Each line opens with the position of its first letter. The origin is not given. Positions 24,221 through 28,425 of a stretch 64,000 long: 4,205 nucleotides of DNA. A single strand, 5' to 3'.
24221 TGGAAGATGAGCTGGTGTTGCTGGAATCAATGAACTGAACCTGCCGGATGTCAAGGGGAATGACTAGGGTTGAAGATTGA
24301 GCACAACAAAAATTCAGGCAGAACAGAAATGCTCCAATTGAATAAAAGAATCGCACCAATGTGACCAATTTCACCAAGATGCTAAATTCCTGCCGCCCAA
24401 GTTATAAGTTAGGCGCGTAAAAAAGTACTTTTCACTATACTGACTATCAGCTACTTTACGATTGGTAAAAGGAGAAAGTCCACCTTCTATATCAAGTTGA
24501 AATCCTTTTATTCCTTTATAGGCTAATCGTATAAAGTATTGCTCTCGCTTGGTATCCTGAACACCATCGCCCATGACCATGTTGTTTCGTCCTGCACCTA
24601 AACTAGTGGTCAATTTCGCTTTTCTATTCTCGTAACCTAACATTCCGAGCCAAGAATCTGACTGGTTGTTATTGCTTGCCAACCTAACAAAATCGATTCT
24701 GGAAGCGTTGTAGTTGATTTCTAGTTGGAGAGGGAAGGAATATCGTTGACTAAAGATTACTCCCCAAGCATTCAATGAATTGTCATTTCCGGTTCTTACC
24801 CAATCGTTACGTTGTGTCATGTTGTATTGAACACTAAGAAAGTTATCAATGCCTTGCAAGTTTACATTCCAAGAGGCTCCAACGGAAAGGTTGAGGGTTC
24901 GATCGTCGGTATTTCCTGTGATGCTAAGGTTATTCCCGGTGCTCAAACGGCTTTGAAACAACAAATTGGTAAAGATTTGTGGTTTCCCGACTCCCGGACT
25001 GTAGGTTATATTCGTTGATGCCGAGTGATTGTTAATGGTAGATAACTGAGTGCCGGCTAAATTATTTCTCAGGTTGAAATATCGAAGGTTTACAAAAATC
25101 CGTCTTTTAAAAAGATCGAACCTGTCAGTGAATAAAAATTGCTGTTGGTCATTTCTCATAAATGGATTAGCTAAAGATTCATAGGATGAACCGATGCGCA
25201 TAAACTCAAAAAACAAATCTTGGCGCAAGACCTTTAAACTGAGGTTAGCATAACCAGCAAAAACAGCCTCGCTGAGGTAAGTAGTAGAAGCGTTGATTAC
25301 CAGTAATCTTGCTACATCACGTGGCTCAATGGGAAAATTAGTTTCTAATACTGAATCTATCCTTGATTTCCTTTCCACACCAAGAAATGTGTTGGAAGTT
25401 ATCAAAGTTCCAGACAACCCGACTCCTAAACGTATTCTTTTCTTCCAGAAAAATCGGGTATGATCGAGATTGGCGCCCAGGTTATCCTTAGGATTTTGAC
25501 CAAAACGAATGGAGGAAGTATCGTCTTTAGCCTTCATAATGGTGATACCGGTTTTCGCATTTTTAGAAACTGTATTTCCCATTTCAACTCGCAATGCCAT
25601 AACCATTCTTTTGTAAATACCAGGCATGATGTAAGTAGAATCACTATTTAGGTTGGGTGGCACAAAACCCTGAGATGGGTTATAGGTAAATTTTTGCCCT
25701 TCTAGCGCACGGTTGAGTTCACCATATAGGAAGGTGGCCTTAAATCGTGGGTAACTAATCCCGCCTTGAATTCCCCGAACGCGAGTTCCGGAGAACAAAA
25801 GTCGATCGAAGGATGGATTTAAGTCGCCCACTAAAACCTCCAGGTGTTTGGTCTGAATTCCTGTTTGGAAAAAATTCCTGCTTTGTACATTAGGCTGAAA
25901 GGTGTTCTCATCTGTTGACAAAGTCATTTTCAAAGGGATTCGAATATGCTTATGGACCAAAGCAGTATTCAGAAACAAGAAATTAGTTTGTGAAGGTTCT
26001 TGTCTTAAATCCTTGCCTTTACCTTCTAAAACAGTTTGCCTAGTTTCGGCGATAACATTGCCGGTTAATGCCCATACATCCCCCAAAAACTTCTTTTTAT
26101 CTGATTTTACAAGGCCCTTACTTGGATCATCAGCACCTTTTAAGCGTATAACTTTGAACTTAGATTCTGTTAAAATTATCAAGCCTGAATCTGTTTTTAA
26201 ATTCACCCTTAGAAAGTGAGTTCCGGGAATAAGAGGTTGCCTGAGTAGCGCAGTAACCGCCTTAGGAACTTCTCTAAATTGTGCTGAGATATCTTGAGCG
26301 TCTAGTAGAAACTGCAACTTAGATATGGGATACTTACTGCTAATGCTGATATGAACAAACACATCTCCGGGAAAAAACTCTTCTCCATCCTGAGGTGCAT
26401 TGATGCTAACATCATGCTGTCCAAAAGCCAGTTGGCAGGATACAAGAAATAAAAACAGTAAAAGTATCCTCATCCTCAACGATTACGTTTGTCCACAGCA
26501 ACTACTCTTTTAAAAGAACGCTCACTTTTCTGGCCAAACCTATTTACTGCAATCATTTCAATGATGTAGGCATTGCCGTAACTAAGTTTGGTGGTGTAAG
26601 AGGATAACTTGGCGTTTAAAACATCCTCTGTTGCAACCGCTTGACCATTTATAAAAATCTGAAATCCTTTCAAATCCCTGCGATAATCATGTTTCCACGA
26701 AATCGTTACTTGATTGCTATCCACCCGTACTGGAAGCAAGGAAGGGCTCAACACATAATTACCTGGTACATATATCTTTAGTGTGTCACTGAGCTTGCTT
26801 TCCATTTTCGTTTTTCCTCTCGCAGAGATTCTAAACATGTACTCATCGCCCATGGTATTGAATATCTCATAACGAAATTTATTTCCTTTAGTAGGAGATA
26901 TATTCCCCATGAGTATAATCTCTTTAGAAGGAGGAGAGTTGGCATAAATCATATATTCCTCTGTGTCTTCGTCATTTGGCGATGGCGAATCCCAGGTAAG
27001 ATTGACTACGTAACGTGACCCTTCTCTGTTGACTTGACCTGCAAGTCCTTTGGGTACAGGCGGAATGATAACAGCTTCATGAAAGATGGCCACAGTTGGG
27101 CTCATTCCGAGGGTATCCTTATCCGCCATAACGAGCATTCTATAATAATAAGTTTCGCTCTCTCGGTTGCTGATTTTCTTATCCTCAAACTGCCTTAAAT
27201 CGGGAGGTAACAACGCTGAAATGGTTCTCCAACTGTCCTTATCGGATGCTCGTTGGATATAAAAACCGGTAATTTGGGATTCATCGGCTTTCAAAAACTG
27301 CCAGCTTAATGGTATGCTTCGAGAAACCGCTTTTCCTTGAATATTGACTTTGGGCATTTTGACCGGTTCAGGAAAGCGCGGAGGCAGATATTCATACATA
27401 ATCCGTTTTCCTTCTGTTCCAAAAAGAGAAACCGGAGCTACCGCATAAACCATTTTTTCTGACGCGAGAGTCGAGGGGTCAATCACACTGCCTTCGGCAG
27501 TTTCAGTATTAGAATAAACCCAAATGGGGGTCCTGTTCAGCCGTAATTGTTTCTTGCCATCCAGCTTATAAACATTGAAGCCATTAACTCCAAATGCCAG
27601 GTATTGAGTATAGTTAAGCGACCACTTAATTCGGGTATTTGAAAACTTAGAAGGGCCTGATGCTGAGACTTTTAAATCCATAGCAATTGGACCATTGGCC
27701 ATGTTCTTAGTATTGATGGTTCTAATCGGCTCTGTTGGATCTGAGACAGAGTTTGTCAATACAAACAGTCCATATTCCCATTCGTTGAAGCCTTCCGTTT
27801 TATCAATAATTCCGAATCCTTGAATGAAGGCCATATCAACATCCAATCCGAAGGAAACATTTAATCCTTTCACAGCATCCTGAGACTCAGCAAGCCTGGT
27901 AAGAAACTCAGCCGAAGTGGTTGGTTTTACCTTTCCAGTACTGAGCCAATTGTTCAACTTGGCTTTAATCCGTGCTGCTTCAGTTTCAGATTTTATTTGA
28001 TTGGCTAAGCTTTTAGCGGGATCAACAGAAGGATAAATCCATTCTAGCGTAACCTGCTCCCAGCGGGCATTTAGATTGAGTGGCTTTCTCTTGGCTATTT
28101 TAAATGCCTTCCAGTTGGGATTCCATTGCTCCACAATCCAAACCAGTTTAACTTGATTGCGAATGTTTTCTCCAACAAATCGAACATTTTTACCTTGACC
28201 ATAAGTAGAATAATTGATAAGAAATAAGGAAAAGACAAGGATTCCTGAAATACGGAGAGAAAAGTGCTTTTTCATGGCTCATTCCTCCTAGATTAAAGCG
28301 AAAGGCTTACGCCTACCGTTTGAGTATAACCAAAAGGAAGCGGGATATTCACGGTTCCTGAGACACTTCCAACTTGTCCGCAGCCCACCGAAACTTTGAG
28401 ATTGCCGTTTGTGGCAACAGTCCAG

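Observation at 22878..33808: Uncharacterised five-gene envelope cluster: three large secreted proteins followed by a 700-aa barrel-like protein and an Omp85/TamA/TpsB-like transporter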

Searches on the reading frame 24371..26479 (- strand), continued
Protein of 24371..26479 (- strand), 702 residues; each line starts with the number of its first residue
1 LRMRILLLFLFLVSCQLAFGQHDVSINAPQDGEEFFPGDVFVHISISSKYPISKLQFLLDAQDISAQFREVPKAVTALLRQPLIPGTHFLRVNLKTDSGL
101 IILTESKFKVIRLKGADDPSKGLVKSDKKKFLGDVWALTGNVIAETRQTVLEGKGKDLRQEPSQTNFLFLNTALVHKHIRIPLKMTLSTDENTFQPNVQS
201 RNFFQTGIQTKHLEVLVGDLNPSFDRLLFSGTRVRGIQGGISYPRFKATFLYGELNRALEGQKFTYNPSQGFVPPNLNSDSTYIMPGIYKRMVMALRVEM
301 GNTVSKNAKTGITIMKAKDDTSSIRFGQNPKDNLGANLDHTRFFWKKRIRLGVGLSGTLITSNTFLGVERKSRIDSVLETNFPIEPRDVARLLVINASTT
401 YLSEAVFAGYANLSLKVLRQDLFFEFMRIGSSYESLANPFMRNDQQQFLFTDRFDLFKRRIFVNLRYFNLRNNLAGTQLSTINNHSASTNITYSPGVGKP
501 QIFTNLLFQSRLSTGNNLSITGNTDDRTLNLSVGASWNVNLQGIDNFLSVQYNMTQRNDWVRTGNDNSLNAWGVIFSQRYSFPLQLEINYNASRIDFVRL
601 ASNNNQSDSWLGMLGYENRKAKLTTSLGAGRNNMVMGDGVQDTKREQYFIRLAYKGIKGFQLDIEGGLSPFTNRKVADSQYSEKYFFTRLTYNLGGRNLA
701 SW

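Call 101: list_cluster_members(proteins=[P0155, P0156, P0159, P0161, P0165, P0211, P0215, P0224, P0228, P0257])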
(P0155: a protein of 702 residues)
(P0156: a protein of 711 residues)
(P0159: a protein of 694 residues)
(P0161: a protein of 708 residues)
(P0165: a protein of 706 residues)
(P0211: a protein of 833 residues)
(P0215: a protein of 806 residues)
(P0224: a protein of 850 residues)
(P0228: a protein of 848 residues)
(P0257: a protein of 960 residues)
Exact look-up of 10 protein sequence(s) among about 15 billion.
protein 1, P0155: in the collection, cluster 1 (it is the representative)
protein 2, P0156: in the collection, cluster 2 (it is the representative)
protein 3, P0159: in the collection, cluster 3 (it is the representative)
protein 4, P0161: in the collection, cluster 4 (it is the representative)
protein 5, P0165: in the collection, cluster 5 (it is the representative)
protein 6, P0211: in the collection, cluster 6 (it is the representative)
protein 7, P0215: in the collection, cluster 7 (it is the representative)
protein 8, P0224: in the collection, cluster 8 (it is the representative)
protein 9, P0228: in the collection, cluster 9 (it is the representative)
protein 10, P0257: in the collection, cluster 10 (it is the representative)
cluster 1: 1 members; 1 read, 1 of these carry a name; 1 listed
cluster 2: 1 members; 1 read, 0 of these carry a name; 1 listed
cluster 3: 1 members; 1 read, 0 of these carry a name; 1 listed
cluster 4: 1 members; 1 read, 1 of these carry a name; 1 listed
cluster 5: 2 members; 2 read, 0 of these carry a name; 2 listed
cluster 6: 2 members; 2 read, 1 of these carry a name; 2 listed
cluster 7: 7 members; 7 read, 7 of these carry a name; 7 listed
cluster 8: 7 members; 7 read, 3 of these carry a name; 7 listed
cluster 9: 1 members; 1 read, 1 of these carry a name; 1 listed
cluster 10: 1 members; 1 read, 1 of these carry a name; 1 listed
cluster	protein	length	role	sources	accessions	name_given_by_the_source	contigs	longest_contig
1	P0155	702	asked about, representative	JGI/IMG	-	hypothetical protein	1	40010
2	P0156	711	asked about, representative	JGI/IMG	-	-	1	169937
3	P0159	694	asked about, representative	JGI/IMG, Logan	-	-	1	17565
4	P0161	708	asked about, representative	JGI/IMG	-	hypothetical protein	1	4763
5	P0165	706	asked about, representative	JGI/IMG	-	-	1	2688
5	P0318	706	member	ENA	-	-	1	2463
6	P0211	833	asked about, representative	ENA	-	-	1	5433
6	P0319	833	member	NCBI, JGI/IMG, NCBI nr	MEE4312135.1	MAG: hypothetical protein V2J62_09745 [candidate division KSB1 bacterium] | hypothetical protein | hypothetical protein [candidate division KSB1 bacterium]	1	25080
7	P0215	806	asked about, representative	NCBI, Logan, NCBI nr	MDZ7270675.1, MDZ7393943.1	MAG: hypothetical protein ONB17_03575 [candidate division KSB1 bacterium] | hypothetical protein [candidate division KSB1 bacterium]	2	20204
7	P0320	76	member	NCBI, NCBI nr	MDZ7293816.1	MAG: hypothetical protein ONB14_00165, partial [candidate division KSB1 bacterium] | hypothetical protein [candidate division KSB1 bacterium]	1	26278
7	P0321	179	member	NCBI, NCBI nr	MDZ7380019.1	MAG: hypothetical protein ONB06_11825, partial [candidate division KSB1 bacterium] | hypothetical protein [candidate division KSB1 bacterium]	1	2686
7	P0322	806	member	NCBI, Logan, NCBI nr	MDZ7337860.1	MAG: hypothetical protein ONB30_04905 [candidate division KSB1 bacterium] | hypothetical protein [candidate division KSB1 bacterium]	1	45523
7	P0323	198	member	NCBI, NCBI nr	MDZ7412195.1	MAG: hypothetical protein ONB15_01515, partial [candidate division KSB1 bacterium] | hypothetical protein [candidate division KSB1 bacterium]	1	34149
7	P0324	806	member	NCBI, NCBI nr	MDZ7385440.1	MAG: hypothetical protein ONB07_04890 [candidate division KSB1 bacterium] | hypothetical protein [candidate division KSB1 bacterium]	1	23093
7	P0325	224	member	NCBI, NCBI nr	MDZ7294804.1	MAG: hypothetical protein ONB14_05260, partial [candidate division KSB1 bacterium] | hypothetical protein [candidate division KSB1 bacterium]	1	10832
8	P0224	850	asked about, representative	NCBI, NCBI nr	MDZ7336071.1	MAG: hypothetical protein ONB32_13050 [candidate division KSB1 bacterium] | hypothetical protein [candidate division KSB1 bacterium]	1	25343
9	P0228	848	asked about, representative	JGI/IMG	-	hypothetical protein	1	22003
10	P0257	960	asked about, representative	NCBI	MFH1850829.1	MAG: hypothetical protein ABIA75_00640 [Candidatus Neomarinimicrobiota bacterium]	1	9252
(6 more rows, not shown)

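Call 104: search_protein_families(library=padloc, proteins=[window:24371-26473:-], max_evalue=0.01)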
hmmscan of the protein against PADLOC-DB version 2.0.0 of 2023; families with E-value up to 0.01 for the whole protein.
window:24371-26473:- (700 aa): 0 families

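Call 105: search_protein_families(library=phrogs, proteins=[window:24371-26473:-], max_evalue=0.01)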
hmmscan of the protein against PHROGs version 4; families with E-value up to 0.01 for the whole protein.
window:24371-26473:- (700 aa): 0 families

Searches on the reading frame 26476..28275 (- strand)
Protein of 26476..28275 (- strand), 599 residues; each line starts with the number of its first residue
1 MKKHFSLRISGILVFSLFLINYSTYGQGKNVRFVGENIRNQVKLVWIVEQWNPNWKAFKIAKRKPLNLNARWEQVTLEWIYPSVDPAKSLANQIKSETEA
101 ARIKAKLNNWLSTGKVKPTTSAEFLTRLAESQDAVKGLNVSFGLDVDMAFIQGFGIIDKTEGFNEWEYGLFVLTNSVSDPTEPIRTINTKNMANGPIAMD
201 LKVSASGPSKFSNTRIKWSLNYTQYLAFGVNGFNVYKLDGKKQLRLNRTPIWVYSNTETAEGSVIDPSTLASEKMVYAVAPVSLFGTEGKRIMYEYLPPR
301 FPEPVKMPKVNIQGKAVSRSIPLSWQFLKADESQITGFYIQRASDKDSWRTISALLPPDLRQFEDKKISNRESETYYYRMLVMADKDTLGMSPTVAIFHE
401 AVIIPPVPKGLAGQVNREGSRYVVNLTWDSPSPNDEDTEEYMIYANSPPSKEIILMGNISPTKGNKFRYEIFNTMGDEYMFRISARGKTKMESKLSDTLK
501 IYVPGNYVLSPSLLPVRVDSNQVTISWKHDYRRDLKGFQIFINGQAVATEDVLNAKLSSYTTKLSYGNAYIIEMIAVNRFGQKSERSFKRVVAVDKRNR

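Call 4: search_protein_families(library=pfam, proteins=[window:26476-28275:-], max_evalue=0.1)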
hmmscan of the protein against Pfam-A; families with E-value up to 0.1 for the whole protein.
window:26476-28275:- (599 aa): 0 families

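Call 5: search_protein_families(library=ncbifam, proteins=[window:26476-28275:-], max_evalue=0.1)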
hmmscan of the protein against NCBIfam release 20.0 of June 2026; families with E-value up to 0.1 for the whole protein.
window:26476-28275:- (599 aa): 0 families

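Call 61: search_protein_families(library=pfam, alignment_id=A4, max_evalue=1)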
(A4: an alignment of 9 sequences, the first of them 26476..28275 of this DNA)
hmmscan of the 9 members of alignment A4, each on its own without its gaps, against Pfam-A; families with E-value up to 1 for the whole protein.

A. member 1, window:26476-28275:- (599 aa): 1 family
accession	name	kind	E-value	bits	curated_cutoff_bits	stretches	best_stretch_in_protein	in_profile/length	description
PF17473.7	DUF5426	-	0.25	12.1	26.7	0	1-22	1-22/137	Family of unknown function (DUF5426)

B. families by the number of members that match (of 9 scanned): 4 families
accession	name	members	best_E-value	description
PF00041.27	fn3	6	3.4e-07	Fibronectin type III domain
PF24058.1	DUF7359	5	1.4e-06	Domain of unknown function (DUF7359)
PF10793.14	Gloverin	1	0.0096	Gloverin-like protein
PF17473.7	DUF5426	1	0.25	Family of unknown function (DUF5426)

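Call 77: search_solved_structures(query=A4, max_evalue=1)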
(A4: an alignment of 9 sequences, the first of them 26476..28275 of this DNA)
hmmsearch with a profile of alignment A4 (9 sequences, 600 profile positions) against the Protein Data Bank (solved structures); distinct sequences matched with E-value up to 1: 24.
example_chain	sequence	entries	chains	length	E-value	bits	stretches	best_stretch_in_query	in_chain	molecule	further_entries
8g4l_bm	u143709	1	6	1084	2.9e-08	35.6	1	316-589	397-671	Titin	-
2w1n_A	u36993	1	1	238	9e-06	27.4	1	509-587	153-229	O-GLCNACASE NAGJ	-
1x5k_A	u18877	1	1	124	0.0031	19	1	405-504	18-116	Neogenin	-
4bq8_A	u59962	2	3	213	0.0042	18.6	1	402-505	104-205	NEOGENIN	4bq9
3p4l_A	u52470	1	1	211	0.0062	18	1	401-499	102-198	Neogenin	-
2ibg_A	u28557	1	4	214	0.012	17.1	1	362-487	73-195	CG9211-PA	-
2ibb_A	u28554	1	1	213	0.012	17.1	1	362-487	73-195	CG9211-PA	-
4bq6_A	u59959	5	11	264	0.013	17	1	402-504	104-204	NEOGENIN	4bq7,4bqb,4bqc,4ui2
6z3m_E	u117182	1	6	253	0.014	16.9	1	402-499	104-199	Neogenin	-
7ndg_B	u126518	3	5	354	0.016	16.6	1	404-499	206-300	Neogenin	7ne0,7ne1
1pvh_A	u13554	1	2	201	0.048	15.1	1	291-392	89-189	Interleukin-6 receptor beta chain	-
1bqu_A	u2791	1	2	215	0.051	15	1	291-392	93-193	PROTEIN (GP130)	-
8upa_B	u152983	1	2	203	0.057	14.9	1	291-392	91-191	Interleukin-6 receptor subunit beta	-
1i1r_A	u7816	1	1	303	0.11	13.9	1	291-392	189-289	INTERLEUKIN-6 RECEPTOR BETA CHAIN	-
8dps_A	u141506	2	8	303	0.11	13.9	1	291-392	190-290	Interleukin-6 receptor subunit beta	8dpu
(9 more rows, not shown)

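Call 104: search_protein_families(library=padloc, proteins=[window:26476-28275:-], max_evalue=0.01)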
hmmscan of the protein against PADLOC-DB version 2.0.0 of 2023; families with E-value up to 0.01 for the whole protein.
window:26476-28275:- (599 aa): 0 families

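Call 105: search_protein_families(library=phrogs, proteins=[window:26476-28275:-], max_evalue=0.01)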
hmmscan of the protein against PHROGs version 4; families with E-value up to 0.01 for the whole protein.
window:26476-28275:- (599 aa): 0 families
